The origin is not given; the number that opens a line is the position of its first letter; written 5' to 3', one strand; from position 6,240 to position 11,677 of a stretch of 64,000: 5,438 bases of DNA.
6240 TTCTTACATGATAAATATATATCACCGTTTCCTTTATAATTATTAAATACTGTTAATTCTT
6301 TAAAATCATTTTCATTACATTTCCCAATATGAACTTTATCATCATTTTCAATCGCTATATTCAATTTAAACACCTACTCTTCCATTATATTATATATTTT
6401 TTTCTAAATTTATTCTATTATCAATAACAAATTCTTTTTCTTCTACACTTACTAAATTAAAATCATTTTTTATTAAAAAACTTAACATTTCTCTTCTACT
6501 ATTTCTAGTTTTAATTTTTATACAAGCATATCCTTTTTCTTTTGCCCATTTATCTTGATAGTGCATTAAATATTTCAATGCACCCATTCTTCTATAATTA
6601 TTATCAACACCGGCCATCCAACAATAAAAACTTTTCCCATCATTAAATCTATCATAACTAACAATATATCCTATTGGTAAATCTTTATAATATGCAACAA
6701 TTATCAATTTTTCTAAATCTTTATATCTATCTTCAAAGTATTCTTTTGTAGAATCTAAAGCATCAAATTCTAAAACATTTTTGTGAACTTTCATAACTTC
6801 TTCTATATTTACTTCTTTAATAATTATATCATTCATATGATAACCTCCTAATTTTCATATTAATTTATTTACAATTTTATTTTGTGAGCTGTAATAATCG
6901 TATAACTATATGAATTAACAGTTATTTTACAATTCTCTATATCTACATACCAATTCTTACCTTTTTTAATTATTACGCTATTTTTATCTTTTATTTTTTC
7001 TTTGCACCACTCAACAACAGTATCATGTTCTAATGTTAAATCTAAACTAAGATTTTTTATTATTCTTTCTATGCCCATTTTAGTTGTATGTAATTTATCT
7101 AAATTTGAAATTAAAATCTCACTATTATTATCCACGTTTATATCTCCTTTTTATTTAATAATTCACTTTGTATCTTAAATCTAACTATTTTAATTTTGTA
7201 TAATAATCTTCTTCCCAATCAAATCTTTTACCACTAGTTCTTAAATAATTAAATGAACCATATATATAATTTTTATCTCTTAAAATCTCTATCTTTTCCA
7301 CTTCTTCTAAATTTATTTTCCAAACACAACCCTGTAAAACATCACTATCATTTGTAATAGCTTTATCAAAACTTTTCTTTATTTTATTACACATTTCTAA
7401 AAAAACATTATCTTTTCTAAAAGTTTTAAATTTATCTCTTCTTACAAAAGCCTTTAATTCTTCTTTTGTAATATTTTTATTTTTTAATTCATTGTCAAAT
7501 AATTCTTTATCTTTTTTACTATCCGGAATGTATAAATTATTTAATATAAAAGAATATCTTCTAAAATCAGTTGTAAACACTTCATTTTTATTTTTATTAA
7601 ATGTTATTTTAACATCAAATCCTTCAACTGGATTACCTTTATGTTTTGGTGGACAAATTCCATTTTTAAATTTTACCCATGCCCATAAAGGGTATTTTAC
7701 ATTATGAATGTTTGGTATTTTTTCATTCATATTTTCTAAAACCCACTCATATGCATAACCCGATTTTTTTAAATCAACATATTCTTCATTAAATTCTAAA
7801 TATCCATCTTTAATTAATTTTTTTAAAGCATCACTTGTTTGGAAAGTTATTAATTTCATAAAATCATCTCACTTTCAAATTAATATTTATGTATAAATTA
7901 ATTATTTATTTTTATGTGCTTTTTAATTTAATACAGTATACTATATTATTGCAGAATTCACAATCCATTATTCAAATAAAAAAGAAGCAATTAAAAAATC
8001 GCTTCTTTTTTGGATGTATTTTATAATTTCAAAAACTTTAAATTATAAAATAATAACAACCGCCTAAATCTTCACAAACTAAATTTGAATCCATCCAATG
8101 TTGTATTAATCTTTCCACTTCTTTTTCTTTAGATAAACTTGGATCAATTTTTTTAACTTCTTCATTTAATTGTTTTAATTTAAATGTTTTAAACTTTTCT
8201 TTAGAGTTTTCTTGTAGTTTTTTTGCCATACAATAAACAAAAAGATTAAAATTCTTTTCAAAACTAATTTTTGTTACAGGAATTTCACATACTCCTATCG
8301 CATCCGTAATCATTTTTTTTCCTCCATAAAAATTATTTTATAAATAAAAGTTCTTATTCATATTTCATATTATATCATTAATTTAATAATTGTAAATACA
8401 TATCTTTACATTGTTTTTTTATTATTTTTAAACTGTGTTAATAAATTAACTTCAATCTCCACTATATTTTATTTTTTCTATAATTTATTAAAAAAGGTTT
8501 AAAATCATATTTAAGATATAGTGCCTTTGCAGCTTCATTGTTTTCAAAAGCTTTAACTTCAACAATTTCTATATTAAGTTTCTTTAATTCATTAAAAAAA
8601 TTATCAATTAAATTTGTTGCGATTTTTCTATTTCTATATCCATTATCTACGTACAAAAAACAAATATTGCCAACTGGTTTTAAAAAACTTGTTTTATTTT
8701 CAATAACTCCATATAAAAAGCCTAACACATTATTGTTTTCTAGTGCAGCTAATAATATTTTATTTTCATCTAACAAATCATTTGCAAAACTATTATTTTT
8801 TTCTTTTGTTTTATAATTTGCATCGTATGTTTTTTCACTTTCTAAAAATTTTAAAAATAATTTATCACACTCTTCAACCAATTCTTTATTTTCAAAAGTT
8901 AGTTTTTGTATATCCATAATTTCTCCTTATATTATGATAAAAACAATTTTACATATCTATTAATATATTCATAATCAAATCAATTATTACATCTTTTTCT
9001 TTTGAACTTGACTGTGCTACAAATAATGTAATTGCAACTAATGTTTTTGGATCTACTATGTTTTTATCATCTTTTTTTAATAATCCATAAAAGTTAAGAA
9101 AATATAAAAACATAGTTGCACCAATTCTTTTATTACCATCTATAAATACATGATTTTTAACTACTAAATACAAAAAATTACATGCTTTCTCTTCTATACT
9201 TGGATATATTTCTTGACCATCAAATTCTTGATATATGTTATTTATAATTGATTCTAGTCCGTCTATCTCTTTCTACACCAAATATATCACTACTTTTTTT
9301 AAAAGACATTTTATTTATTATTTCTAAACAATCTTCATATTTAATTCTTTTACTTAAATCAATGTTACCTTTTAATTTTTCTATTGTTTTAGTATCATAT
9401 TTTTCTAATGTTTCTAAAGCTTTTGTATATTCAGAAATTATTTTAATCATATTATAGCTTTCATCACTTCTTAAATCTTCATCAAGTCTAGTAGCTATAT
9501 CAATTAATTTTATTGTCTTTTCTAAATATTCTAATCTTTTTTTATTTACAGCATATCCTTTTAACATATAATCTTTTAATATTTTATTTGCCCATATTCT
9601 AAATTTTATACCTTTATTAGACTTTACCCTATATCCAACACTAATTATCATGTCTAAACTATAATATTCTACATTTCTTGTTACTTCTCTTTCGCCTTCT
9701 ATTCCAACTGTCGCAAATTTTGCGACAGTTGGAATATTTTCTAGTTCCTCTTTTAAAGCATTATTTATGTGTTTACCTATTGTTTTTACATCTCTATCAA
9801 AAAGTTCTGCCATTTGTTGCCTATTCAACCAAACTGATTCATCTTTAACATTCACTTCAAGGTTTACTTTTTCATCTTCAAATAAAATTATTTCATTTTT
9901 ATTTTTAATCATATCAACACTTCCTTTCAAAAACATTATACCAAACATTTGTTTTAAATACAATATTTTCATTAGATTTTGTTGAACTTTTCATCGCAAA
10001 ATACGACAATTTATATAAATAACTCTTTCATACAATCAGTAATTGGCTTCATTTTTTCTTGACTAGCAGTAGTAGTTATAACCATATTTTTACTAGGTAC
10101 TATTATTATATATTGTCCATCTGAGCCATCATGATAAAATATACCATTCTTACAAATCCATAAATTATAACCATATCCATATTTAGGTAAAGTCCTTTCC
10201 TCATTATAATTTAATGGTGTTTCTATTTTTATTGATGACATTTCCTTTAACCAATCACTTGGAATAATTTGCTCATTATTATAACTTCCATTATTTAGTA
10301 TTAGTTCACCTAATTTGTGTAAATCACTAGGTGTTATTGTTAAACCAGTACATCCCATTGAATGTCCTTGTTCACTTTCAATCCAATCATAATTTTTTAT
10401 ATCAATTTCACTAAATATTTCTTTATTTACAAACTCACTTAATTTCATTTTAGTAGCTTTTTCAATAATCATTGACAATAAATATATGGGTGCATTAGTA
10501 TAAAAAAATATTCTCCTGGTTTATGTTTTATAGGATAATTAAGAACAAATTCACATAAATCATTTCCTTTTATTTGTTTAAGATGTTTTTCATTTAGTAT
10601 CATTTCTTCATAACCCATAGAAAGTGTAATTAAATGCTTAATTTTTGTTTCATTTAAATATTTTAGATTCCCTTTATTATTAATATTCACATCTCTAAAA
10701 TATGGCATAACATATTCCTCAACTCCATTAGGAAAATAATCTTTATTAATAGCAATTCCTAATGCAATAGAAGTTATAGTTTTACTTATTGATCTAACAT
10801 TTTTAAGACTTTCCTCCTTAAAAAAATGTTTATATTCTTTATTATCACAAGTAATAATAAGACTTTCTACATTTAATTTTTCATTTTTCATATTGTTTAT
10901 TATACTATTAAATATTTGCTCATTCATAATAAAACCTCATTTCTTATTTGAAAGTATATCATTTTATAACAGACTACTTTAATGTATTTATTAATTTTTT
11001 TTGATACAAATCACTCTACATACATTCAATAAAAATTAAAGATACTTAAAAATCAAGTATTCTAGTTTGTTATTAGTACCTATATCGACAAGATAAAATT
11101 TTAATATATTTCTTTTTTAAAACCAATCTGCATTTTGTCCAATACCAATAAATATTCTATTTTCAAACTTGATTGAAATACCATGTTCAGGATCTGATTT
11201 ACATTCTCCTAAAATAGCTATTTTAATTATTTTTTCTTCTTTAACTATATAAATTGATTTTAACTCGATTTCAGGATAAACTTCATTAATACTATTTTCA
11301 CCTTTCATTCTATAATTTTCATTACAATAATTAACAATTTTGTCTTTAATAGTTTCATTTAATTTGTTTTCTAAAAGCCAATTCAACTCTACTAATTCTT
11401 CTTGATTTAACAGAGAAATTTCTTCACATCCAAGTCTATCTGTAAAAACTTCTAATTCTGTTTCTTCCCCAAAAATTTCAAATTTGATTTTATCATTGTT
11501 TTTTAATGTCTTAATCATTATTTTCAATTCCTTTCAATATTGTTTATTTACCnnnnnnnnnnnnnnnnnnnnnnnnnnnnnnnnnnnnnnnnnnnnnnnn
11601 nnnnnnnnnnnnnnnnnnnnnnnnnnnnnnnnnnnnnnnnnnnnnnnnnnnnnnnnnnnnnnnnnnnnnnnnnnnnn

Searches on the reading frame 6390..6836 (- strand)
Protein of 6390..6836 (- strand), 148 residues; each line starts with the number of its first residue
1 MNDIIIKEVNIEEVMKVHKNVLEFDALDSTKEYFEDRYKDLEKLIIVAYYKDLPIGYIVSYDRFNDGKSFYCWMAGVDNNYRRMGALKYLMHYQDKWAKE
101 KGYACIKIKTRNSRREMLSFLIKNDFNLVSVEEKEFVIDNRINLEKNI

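Call 78: search_protein_families(library=pfam, proteins=[window:6390-6836:-], max_evalue=0.000001)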
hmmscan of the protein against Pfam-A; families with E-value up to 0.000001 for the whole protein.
window:6390-6836:- (148 aa): 1 family
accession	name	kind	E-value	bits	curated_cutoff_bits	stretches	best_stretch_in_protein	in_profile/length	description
PF00583.31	Acetyltransf_1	-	3.1e-08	34.4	20.7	1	23-120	13-110/116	Acetyltransferase (GNAT) family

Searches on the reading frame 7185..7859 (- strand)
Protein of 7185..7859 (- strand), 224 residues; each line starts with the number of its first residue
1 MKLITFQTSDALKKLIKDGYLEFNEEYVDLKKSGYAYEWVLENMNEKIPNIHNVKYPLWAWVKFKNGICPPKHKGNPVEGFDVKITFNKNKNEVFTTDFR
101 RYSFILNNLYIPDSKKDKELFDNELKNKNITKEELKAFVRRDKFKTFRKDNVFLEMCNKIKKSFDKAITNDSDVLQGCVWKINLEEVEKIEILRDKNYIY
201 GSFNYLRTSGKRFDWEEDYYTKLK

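Call 78: search_protein_families(library=pfam, proteins=[window:7185-7859:-], max_evalue=0.000001)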
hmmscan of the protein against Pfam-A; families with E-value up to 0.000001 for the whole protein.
window:7185-7859:- (224 aa): 1 family
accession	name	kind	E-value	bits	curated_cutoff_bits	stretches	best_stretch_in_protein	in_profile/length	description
PF12952.12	DUF3841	-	6.7e-24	85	27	1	3-187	2-177/178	Domain of unknown function (DUF3841)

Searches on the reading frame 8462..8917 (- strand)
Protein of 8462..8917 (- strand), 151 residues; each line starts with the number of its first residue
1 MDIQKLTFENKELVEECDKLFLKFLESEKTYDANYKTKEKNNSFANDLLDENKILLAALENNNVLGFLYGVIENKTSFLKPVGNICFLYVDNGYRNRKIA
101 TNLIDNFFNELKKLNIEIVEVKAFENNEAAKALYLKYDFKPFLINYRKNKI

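Call 79: search_protein_families(library=pfam, proteins=[window:8462-8917:-], max_evalue=0.000001)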
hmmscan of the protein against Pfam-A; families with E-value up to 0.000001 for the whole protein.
window:8462-8917:- (151 aa): 3 families
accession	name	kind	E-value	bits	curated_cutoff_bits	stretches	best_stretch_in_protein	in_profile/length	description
PF00583.31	Acetyltransf_1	-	1e-13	52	20.7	1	33-139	14-116/116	Acetyltransferase (GNAT) family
PF13508.13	Acetyltransf_7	-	1e-09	39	27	1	53-141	3-84/84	Acetyltransferase (GNAT) domain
PF13673.13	Acetyltransf_10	-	1.5e-09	38.3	23.6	1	40-142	18-110/128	Acetyltransferase (GNAT) domain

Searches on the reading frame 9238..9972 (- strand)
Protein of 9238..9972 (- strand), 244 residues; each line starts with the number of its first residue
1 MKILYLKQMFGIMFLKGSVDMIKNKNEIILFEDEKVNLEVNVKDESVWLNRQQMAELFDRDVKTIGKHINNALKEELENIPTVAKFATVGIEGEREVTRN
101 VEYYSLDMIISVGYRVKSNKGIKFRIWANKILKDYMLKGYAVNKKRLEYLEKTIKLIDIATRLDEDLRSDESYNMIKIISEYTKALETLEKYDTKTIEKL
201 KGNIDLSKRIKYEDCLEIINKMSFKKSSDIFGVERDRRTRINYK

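Call 79: search_protein_families(library=pfam, proteins=[window:9238-9972:-], max_evalue=0.000001)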
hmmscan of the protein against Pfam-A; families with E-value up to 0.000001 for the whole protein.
window:9238-9972:- (244 aa): 1 family
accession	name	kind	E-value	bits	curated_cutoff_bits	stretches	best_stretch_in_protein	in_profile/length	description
PF13310.11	Virulence_RhuM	-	3.3e-25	89.3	33.7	1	82-154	2-74/252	Virulence protein RhuM family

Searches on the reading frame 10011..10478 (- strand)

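Call 79: search_protein_families(library=pfam, proteins=[window:10011-10478:-], max_evalue=0.000001)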
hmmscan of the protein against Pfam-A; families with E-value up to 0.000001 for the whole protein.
window:10011-10478:- (155 aa): 1 family
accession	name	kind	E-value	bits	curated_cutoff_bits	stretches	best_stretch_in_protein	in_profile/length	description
PF00144.29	Beta-lactamase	-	7.4e-09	35.7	27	1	2-142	153-312/329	Beta-lactamase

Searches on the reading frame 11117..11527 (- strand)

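Call 79: search_protein_families(library=pfam, proteins=[window:11117-11527:-], max_evalue=0.000001)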
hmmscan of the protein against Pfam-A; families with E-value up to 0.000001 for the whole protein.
window:11117-11527:- (136 aa): 1 family
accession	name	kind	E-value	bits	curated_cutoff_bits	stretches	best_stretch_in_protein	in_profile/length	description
PF22481.1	DUF6985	-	2.9e-09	38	24.5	1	11-132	12-144/148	Domain of unknown function (DUF6985)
